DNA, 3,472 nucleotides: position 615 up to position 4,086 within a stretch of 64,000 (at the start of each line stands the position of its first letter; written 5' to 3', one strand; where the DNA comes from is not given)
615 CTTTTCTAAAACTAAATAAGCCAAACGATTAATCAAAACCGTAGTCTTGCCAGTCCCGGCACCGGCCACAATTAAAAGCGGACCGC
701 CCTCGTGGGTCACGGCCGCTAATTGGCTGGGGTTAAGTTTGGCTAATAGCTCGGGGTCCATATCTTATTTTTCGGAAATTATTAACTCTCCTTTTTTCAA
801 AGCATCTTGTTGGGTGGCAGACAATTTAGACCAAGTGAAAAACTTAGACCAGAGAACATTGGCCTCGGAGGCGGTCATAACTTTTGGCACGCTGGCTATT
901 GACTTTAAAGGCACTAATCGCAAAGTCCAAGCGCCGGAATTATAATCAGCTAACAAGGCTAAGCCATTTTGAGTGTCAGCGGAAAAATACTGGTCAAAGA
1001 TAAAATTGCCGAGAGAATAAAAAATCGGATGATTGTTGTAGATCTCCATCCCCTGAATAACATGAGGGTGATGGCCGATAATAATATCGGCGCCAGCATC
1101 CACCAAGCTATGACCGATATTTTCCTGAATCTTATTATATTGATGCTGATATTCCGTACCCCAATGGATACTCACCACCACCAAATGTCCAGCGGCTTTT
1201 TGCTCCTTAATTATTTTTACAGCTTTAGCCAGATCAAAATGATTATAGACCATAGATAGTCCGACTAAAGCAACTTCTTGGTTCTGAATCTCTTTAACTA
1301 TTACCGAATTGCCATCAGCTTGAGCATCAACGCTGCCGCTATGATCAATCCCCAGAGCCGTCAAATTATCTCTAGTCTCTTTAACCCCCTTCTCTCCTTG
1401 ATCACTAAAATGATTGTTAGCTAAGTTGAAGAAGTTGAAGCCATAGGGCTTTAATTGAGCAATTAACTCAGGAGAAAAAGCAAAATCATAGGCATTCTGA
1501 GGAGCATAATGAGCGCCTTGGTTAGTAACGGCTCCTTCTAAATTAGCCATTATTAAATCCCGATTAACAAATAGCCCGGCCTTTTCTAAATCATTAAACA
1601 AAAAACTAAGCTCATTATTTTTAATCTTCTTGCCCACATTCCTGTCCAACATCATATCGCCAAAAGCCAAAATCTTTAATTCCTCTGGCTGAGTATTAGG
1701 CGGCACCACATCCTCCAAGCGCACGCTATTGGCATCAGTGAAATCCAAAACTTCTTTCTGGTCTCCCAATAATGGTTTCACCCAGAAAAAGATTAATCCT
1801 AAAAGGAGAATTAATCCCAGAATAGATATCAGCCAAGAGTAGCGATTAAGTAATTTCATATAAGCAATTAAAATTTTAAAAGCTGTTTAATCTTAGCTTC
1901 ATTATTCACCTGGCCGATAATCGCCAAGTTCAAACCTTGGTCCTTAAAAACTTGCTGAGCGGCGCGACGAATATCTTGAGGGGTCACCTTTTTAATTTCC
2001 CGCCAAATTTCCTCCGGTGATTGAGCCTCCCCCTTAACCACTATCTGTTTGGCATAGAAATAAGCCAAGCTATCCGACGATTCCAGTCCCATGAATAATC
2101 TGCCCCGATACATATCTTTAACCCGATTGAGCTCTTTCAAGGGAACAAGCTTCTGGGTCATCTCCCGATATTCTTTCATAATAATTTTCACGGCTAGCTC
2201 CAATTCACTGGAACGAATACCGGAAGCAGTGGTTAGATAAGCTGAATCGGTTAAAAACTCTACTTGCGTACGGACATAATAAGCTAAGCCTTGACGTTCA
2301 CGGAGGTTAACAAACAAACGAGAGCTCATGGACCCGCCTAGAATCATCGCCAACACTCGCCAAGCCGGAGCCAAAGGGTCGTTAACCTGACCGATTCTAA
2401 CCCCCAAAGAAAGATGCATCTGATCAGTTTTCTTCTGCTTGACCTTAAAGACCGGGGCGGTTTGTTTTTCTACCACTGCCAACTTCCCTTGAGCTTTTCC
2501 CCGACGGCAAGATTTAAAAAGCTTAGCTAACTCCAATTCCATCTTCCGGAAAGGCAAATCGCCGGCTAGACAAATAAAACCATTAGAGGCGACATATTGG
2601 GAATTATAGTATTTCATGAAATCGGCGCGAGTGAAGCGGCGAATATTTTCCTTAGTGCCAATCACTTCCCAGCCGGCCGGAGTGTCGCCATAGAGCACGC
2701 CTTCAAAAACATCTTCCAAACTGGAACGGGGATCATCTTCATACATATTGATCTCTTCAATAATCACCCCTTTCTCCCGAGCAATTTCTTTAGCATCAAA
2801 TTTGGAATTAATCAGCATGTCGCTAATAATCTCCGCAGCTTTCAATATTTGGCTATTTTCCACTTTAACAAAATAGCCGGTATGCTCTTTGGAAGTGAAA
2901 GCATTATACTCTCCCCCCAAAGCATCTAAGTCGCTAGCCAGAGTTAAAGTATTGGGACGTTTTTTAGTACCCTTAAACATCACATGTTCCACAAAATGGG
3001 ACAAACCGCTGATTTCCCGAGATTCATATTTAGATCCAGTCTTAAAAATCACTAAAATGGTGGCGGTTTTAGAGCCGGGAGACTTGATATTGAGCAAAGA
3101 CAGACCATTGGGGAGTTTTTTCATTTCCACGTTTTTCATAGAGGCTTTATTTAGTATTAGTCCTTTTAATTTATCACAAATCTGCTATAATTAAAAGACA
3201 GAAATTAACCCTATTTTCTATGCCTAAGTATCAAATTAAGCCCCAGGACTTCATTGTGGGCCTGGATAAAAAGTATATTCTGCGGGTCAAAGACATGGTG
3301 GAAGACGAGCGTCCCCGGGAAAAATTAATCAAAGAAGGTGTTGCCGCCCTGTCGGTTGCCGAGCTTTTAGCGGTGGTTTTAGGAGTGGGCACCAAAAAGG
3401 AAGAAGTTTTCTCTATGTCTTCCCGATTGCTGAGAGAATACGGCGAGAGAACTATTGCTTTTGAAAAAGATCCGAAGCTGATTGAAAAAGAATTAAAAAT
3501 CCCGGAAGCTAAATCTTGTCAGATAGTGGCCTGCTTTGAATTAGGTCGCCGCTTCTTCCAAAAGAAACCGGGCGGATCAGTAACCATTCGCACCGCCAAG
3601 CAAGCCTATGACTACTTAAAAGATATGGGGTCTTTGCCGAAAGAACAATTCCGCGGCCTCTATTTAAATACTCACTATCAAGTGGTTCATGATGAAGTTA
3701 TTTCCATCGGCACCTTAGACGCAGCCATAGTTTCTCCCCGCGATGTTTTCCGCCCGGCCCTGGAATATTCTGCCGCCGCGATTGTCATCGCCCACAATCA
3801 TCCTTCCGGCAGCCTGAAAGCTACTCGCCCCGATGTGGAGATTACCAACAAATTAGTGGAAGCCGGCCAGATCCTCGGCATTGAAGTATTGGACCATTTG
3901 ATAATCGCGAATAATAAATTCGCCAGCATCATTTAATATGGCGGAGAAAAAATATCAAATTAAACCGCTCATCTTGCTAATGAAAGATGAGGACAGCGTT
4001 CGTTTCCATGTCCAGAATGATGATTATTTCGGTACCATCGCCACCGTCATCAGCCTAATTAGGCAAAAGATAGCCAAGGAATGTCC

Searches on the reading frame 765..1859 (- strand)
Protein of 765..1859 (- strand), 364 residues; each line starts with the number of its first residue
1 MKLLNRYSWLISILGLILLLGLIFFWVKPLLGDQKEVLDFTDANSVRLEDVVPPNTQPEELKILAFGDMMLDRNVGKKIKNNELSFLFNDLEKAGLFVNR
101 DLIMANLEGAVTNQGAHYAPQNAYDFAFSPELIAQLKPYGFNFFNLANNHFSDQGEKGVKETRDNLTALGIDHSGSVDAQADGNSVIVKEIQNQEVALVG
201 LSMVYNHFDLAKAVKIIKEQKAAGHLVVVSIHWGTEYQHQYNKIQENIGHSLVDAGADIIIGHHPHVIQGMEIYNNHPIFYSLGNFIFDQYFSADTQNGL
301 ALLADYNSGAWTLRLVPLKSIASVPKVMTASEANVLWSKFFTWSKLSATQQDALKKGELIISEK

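Call 42: search_protein_families(library=pfam, proteins=[window:765-1859:-], max_evalue=0.001)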
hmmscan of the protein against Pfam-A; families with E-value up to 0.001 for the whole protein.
window:765-1859:- (364 aa): 1 family
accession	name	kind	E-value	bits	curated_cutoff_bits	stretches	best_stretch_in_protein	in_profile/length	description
PF09587.15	PGA_cap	-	1.4e-59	202.1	27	1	62-290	1-255/255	Bacterial capsule synthesis protein PGA_cap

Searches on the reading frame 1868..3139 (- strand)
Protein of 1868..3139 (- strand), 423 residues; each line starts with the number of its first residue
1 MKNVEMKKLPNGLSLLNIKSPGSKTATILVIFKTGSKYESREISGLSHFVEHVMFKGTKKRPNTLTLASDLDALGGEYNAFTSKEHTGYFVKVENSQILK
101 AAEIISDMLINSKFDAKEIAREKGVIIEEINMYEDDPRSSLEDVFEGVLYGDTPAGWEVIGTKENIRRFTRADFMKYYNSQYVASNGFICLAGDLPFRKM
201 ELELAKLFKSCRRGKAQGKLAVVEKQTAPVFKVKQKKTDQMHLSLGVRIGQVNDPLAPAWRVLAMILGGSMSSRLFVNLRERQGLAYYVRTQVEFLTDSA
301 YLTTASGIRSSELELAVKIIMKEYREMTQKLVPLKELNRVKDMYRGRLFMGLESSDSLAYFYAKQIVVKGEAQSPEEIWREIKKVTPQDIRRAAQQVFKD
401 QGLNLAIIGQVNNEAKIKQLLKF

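Call 42: search_protein_families(library=pfam, proteins=[window:1868-3139:-], max_evalue=0.001)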
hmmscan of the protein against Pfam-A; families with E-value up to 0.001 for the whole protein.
window:1868-3139:- (423 aa): 2 families
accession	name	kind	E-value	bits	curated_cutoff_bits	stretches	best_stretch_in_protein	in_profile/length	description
PF00675.25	Peptidase_M16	-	4.3e-37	127.7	22.3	1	18-162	5-148/149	Insulinase (Peptidase family M16)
PF05193.26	Peptidase_M16_C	-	5.2e-28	98.6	23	1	169-343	2-180/181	Peptidase M16 inactive domain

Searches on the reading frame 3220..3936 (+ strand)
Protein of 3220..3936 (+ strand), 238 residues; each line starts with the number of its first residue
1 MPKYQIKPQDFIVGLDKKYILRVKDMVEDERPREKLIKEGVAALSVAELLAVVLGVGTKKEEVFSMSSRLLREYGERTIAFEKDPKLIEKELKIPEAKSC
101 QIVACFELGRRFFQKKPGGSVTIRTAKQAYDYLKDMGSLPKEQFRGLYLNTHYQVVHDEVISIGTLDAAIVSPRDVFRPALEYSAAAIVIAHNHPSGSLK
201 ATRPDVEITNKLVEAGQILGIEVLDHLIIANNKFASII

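Call 42: search_protein_families(library=pfam, proteins=[window:3220-3936:+], max_evalue=0.001)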
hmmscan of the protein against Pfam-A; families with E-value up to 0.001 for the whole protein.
window:3220-3936:+ (238 aa): 2 families
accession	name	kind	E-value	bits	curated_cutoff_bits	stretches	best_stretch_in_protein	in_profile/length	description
PF04002.20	RadC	-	7.6e-38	129.6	22.1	1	123-237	1-116/121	RadC-like JAB domain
PF20582.4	UPF0758_N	-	4.2e-17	62.4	27.1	1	23-75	1-52/77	UPF0758 N-terminal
